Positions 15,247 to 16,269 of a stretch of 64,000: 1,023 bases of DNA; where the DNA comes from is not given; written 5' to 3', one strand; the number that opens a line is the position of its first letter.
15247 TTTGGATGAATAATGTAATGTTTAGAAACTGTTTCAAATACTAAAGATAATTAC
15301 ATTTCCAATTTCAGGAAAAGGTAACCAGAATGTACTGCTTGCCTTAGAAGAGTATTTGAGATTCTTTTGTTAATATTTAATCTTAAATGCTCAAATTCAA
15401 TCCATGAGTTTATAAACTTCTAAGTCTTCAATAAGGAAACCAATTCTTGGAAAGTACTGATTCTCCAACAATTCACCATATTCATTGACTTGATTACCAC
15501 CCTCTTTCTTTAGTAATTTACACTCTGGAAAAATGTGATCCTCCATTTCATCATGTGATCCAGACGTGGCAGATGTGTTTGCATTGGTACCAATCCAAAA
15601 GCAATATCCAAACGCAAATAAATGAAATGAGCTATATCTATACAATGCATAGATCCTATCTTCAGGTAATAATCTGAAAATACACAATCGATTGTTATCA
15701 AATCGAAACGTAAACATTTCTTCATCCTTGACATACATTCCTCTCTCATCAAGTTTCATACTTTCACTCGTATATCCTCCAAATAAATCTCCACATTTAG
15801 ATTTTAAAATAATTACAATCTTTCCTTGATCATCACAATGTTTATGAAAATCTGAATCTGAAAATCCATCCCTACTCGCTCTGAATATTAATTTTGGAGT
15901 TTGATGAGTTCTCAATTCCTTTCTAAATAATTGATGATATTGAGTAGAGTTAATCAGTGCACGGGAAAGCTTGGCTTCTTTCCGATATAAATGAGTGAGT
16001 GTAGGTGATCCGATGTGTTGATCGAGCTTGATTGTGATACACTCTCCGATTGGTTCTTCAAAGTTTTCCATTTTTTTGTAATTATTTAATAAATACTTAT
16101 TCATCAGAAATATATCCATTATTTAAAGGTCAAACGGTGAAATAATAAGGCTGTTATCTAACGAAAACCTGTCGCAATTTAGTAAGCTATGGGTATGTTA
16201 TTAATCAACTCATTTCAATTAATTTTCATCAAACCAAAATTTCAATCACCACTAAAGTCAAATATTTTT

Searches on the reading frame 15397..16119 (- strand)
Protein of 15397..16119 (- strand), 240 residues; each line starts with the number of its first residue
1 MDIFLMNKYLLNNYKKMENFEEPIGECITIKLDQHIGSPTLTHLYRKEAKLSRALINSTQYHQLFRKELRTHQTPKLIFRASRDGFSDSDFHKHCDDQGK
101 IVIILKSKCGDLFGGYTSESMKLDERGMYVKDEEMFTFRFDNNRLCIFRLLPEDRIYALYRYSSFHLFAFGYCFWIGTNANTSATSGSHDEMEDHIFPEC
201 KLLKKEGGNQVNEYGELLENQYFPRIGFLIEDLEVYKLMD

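Call 39: search_protein_families(library=pfam, proteins=[window:15397-16119:-], max_evalue=0.001)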
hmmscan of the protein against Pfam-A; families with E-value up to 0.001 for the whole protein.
window:15397-16119:- (240 aa): 1 family
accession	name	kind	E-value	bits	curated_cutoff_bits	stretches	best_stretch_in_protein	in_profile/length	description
PF07534.22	TLD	-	6e-16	59.3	24.5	1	55-238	7-169/170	TLDc domain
